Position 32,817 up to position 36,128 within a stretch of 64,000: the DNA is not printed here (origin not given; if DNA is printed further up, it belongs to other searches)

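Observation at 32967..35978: Giant secreted protein with about 30 cysteines in an AT-rich Firmicute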

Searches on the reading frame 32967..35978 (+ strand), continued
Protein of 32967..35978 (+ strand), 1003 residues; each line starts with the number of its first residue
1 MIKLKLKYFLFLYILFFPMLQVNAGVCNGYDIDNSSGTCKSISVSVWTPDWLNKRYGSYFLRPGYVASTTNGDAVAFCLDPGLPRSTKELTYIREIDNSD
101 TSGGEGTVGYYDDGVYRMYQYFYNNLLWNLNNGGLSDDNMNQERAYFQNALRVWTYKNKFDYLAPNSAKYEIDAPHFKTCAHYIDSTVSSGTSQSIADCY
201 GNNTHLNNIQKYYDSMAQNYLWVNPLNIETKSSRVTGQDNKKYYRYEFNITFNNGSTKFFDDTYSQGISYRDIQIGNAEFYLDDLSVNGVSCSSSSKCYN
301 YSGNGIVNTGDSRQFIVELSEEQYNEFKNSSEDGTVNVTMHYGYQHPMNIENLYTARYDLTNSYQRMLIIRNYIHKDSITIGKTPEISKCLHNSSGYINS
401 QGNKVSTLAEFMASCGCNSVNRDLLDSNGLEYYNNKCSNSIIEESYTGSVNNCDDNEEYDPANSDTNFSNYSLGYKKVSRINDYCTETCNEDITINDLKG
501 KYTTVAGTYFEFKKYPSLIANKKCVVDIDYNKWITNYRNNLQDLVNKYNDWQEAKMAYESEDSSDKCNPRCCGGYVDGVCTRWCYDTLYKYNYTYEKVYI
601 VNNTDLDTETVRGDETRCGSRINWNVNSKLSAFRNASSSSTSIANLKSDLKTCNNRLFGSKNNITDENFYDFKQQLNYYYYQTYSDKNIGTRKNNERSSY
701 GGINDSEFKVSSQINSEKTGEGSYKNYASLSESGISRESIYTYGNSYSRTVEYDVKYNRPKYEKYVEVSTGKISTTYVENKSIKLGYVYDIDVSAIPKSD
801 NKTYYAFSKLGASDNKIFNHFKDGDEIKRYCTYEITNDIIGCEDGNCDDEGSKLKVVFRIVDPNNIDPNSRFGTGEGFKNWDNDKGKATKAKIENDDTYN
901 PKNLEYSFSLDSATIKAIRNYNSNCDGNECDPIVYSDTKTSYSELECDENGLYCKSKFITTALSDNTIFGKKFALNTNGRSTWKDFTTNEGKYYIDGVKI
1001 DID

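Call 65: find_encoding_contigs(protein=P0050, flank=10000, max_places=2)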
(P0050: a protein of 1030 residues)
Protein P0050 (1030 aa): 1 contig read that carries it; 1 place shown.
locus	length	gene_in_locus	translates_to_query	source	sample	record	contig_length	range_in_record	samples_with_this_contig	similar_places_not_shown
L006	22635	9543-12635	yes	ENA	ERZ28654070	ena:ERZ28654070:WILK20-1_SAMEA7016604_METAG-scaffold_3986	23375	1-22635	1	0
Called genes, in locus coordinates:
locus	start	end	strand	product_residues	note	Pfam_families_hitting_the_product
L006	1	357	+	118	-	?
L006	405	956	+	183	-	PF00300:His_Phos_1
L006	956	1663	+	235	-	PF13521:AAA_28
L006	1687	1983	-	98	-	-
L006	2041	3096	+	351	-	PF01098:FTSW_RODA_SPOVE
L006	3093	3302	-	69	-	-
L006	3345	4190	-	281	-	PF00149:Metallophos, PF12850:Metallophos_2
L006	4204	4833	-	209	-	PF02517:Rce1-like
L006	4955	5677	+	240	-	-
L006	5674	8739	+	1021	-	-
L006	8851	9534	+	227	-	-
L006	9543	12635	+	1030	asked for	-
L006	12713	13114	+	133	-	PF17424:DUF5411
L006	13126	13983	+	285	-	PF16976:RcpC (weak)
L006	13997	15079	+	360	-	PF00437:T2SSE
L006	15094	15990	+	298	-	-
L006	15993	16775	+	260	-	-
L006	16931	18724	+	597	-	PF18998:Flg_new_2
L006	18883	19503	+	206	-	PF04203:Sortase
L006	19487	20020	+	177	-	PF01782:RimM, PF05239:PRC (weak), PF24986:PRC_RimM (faint)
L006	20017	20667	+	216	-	PF01746:tRNA_m1G_MT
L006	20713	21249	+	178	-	PF01551:Peptidase_M23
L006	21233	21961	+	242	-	-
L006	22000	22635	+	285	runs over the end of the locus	-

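Call 92: list_cluster_members(proteins=[P0160, P0113, P0147, P0118, P0128, P0150, P0065, P0096, P0139, P0115])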
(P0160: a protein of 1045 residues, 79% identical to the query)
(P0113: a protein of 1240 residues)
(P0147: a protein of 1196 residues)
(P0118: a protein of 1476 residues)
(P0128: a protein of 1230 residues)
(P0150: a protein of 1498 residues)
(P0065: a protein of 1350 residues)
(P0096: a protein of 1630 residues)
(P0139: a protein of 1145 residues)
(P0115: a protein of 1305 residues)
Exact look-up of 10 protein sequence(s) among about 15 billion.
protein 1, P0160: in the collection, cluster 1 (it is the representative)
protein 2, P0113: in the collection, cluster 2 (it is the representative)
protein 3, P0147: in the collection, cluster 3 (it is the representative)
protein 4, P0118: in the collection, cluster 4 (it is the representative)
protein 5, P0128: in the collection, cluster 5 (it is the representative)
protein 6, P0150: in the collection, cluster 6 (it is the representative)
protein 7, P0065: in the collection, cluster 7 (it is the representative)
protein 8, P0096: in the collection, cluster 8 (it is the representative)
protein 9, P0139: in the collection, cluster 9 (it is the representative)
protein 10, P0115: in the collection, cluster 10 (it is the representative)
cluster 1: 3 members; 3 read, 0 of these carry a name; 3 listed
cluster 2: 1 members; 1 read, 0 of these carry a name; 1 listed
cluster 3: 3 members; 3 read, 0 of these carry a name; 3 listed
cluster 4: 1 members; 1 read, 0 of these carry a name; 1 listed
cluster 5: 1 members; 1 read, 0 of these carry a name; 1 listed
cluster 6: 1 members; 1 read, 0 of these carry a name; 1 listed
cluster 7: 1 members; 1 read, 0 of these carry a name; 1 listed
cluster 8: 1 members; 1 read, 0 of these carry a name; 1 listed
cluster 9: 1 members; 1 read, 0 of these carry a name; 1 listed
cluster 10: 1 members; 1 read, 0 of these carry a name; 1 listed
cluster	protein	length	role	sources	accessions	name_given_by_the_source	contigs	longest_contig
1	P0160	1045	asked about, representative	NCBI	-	-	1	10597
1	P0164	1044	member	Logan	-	-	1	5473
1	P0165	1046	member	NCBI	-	-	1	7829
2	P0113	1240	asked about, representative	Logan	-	-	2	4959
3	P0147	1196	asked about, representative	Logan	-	-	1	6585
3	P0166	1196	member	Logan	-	-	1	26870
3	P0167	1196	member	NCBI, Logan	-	-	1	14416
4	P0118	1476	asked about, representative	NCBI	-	-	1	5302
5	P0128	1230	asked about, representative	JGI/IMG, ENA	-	-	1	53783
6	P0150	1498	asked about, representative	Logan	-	-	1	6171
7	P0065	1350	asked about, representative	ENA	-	-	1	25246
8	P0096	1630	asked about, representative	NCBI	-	-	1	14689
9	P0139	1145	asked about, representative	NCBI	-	-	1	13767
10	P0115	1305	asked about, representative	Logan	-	-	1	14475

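Call 93: find_encoding_contigs(protein=P0128, flank=10000, max_places=1)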
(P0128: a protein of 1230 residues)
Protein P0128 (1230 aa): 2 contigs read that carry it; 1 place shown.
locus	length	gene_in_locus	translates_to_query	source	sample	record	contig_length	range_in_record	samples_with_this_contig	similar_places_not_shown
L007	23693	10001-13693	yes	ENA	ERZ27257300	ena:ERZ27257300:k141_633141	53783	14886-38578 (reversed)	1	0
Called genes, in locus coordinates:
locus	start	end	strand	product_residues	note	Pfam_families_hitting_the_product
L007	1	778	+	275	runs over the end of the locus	PF16745:RsgA_N, PF03193:RsgA_GTPase, PF01926:MMR_HSR1 (weak)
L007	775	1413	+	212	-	PF00834:Ribul_P_3_epim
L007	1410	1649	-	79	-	-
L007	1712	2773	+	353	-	PF01098:FTSW_RODA_SPOVE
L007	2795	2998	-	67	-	-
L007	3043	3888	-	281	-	PF00149:Metallophos, PF12850:Metallophos_2 (weak)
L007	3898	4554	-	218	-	PF02517:Rce1-like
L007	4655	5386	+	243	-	-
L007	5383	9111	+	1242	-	-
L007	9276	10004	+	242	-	-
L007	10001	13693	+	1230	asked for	-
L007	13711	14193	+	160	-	PF17424:DUF5411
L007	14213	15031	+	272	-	-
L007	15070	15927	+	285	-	-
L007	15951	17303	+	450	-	PF00437:T2SSE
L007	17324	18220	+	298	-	-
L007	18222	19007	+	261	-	-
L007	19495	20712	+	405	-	-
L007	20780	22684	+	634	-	PF03717:PBP_dimer, PF00905:Transpeptidase, PF03793:PASTA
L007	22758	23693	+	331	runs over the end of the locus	PF00953:Glycos_transf_4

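Call 94: find_encoding_contigs(protein=P0065, flank=10000, max_places=1)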
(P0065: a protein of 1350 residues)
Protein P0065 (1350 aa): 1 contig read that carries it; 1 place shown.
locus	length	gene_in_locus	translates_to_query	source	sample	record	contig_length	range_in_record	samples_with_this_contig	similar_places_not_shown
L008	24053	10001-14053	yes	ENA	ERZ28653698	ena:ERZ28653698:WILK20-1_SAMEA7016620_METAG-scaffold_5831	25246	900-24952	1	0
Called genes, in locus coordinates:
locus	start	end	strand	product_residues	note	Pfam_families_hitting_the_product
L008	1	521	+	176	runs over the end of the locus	-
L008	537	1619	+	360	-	PF02223:Thymidylate_kin (faint), PF13521:AAA_28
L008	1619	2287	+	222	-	-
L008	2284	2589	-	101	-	-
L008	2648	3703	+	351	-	PF01098:FTSW_RODA_SPOVE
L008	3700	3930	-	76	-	-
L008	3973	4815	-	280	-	PF00149:Metallophos, PF12850:Metallophos_2 (weak)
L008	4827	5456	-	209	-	PF02517:Rce1-like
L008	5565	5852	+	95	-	PF06013:WXG100 (weak)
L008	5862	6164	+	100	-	-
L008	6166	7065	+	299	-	PF03412:Peptidase_C39 (faint), PF13529:Peptidase_C39_2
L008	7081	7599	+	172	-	-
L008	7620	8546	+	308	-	PF01476:LysM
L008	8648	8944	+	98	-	PF06013:WXG100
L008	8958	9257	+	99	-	PF06013:WXG100 (weak)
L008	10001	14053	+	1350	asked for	-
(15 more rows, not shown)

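Call 95: find_encoding_contigs(protein=P0139, flank=10000, max_places=1)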
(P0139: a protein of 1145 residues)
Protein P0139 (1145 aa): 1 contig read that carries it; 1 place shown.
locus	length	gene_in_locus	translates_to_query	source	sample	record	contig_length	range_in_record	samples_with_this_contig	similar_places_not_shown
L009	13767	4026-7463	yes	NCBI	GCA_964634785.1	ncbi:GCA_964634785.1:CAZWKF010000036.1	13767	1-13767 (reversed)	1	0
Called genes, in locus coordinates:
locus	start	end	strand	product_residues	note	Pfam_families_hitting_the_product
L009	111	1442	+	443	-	PF00933:Glyco_hydro_3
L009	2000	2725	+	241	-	-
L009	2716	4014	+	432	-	-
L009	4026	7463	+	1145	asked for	-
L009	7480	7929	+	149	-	PF17424:DUF5411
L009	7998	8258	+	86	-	PF04232:SpoVS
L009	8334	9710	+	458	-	PF13298:LigD_N, PF01896:DNA_primase_S (faint), PF21686:LigD_Prim-Pol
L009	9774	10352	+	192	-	-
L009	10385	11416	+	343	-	PF00730:HhH-GPD, PF00633:HHH (faint), PF14815:NUDIX_4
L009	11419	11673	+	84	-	-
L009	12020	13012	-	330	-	PF13616:Rotamase_3, PF00639:Rotamase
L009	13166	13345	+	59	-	-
